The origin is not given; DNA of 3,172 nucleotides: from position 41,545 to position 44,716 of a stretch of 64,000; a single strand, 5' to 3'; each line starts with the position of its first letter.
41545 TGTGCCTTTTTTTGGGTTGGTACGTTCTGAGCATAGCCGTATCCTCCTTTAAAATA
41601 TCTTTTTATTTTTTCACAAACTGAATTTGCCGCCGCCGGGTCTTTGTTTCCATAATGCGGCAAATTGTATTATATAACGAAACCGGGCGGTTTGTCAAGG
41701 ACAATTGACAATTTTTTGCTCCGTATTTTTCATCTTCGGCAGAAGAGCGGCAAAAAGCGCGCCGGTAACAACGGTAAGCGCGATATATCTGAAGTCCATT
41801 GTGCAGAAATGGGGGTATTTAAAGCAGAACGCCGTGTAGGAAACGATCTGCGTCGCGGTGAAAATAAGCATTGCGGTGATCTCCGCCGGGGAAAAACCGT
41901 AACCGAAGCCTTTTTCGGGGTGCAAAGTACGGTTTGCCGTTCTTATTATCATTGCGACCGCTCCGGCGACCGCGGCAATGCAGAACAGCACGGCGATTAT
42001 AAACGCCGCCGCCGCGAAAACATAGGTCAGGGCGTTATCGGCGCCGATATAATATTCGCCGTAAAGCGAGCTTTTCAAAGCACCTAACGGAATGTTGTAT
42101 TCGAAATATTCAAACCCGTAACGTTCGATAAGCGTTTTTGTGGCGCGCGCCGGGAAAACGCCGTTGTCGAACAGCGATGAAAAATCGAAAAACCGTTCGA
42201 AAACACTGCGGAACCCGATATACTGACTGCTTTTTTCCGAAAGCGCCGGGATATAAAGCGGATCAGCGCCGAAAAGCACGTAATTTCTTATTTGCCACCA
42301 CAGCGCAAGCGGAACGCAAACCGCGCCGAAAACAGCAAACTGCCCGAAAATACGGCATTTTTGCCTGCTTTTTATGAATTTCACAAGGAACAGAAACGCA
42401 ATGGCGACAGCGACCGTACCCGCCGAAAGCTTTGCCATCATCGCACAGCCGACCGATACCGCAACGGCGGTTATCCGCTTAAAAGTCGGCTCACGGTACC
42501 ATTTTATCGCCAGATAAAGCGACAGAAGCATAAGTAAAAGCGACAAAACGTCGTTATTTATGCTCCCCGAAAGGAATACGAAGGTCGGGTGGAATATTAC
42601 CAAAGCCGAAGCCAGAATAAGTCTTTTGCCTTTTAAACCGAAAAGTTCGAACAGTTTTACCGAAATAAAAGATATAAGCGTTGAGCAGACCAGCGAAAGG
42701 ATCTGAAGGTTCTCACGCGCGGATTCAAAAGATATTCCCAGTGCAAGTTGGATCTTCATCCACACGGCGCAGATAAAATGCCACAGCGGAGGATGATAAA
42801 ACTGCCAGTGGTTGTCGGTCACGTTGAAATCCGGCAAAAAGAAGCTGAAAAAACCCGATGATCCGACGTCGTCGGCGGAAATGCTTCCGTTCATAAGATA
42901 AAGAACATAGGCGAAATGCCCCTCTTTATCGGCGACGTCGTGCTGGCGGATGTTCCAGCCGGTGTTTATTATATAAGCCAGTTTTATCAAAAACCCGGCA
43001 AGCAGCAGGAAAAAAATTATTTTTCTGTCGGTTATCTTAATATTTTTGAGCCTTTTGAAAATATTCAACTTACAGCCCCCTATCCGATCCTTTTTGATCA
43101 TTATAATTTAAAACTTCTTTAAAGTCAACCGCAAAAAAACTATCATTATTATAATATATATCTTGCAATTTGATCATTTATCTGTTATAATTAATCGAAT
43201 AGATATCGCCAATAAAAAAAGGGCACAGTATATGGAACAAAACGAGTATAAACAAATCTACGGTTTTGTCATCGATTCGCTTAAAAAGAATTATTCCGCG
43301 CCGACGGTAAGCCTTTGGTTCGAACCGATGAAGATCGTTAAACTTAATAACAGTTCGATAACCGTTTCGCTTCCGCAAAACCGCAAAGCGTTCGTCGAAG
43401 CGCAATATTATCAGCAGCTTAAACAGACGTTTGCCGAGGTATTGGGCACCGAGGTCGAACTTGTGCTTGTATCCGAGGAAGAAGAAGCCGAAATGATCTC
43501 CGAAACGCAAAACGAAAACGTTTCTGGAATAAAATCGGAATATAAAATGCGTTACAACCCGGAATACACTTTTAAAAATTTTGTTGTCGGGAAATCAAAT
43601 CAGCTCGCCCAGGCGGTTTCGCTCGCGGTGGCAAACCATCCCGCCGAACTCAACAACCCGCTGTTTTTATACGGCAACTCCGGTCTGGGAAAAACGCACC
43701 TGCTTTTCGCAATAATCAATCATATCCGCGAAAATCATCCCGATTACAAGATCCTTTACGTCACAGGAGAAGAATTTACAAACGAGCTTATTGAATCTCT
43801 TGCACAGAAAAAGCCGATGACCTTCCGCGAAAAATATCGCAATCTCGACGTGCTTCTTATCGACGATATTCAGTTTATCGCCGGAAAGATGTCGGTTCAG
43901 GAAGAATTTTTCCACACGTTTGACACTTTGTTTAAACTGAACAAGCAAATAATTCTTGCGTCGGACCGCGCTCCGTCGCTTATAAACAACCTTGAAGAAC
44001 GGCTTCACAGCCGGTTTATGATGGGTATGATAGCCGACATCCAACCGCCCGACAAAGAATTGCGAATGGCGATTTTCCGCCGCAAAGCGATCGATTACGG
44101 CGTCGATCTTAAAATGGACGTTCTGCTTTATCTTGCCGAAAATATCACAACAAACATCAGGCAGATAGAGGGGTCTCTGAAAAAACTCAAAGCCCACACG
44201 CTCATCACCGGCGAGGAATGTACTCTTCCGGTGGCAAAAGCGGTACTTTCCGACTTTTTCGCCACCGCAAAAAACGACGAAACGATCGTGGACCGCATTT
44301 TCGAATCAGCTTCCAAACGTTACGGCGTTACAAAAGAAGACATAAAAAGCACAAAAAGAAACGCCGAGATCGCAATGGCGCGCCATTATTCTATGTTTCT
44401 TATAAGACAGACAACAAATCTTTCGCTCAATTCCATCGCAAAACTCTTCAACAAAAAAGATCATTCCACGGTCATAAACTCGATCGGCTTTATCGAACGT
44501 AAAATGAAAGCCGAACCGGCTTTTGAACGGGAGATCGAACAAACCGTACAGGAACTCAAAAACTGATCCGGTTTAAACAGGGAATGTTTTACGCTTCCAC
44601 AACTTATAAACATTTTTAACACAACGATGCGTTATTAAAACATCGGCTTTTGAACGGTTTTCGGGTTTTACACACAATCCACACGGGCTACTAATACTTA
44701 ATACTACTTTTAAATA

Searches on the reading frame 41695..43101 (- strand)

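Call 13: search_protein_families(library=pfam, proteins=[window:41695-43101:-])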
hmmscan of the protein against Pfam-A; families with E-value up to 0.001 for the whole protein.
window:41695-43101:- (468 aa): 2 families
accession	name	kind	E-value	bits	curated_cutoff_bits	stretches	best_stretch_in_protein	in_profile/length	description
PF13231.12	PMT_2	-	5e-07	30.5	26.1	1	103-268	2-160/160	Dolichyl-phosphate-mannose-protein mannosyltransferase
PF02366.24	PMT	-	0.0001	22.4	22.7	1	135-249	88-208/245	Dolichyl-phosphate-mannose-protein mannosyltransferase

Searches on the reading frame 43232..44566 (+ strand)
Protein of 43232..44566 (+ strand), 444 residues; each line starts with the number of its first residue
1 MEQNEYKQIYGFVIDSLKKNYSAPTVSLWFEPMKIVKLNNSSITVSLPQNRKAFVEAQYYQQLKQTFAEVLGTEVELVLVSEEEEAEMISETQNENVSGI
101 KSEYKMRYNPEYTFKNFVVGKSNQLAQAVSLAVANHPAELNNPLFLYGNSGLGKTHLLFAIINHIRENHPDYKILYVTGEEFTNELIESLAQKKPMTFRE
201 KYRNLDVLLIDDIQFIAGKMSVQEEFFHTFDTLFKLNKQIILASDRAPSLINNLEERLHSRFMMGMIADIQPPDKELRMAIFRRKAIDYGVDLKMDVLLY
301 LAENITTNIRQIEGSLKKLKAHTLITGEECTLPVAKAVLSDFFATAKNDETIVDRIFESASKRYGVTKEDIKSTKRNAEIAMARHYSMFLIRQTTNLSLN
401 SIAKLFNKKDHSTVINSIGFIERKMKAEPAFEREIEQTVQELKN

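Call 13: search_protein_families(library=pfam, proteins=[window:43232-44566:+])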
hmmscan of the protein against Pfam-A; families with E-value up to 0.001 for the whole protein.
window:43232-44566:+ (444 aa): 10 families
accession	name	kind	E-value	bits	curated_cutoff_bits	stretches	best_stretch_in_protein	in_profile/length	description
PF00308.24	Bac_DnaA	-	4.3e-65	219.3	23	1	109-268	2-161/162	Bacterial DnaA ATPAse domain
PF08299.17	Bac_DnaA_C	-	3.4e-21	75.5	31.5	1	353-418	1-66/69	Bacterial dnaA protein helix-turn-helix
PF00004.35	AAA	-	3.7e-09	37.6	21.2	1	145-263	2-128/131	ATPase family associated with various cellular activities (AAA)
PF01695.23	IstB_IS21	-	1.2e-06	28.6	24.1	1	139-245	90-193/238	IstB-like ATP binding protein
PF01637.24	ATPase_2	-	1.1e-05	25.7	33.2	1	139-255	18-126/225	ATPase domain predominantly from Archaea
PF13173.12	AAA_14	-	1.6e-05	25.4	27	1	141-262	2-115/129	AAA domain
PF11638.13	DnaA_N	-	2.4e-05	24.4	24.6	1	10-68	4-64/65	DnaA N-terminal domain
PF13191.12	AAA_16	-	0.00036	21.5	32.6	1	119-234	3-124/167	AAA ATPase domain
PF22688.2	Hda_lid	-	0.00043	20.7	27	0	278-339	4-65/65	Hda, lid domain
PF03266.21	NTPase_1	-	0.00074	19.8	23.9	0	390-441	77-124/168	NTPase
